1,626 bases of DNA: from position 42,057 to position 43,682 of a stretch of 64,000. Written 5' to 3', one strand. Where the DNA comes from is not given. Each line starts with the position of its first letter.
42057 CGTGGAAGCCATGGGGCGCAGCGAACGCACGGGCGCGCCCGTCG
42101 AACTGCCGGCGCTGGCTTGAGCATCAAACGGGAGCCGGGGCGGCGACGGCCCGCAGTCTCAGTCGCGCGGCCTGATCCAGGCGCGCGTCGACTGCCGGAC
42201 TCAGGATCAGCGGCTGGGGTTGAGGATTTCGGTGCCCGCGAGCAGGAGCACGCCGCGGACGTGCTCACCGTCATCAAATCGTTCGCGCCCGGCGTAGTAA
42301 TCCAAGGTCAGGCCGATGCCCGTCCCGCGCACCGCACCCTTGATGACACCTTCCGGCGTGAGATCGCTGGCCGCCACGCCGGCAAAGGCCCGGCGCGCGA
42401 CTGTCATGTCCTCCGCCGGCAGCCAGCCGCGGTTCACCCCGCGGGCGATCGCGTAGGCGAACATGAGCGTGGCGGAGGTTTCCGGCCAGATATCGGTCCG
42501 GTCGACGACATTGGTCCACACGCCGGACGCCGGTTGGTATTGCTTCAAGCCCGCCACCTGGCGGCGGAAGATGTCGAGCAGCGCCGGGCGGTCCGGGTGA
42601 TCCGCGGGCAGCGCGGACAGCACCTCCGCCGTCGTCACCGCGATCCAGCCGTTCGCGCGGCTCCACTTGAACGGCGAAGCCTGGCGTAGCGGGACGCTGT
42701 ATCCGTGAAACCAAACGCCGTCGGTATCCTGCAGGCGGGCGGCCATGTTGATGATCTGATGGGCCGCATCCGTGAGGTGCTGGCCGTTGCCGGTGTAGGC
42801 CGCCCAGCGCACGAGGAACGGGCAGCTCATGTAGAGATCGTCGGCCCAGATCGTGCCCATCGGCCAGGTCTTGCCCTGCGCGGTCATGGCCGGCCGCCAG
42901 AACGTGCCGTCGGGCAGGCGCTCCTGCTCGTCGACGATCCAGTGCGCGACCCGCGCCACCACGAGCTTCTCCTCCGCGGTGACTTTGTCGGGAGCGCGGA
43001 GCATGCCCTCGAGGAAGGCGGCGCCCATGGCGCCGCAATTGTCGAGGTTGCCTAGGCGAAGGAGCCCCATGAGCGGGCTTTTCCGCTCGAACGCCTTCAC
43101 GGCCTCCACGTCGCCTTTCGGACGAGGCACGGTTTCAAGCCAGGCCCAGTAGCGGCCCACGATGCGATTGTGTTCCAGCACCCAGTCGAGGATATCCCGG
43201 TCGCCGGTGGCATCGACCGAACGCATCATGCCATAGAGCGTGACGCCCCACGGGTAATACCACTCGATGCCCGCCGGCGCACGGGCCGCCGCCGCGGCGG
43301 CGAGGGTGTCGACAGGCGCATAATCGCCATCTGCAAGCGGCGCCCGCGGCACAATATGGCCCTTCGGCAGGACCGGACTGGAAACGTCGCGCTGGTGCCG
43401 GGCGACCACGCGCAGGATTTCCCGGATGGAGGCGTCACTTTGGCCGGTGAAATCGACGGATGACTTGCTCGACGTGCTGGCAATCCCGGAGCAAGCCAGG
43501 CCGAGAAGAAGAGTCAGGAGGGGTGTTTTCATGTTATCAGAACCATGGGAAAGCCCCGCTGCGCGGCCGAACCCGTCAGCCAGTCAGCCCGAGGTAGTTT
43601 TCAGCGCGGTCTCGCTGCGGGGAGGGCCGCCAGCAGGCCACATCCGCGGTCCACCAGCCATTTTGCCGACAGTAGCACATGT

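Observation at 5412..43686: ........-centred operator recurs at six intergenic sites across the 43-kb locus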

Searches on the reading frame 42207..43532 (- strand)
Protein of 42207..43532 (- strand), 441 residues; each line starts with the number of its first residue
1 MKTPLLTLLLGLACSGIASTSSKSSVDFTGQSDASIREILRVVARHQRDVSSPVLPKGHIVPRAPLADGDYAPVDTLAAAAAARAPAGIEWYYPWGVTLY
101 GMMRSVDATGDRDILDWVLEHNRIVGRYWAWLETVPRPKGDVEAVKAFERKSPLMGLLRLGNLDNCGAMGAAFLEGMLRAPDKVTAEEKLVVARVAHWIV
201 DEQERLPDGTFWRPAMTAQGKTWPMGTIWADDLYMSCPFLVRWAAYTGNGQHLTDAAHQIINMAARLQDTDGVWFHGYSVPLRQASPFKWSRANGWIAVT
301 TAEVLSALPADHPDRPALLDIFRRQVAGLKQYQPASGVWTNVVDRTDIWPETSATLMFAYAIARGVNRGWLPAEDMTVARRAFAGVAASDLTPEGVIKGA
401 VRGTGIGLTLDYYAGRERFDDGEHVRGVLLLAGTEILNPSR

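Call 6: search_protein_families(library=pfam, proteins=[window:42207-43532:-])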
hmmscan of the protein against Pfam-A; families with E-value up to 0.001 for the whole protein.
window:42207-43532:- (441 aa): 1 family
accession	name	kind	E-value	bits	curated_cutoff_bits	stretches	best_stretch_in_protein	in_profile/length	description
PF07470.19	Glyco_hydro_88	-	1.4e-62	212.2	26.6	1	89-437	25-349/352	Glycosyl Hydrolase Family 88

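Call 74: search_protein_families(library=ncbifam, proteins=[window:42207-43532:-], max_evalue=0.01)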
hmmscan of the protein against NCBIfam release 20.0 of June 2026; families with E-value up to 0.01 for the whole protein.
window:42207-43532:- (441 aa): 1 family
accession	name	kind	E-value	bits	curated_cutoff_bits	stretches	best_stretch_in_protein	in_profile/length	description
NF051900.1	BetGalacBglBAgro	equivalog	1.3e-38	132.9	420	1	190-414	86-308/333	beta-galactosidase BglB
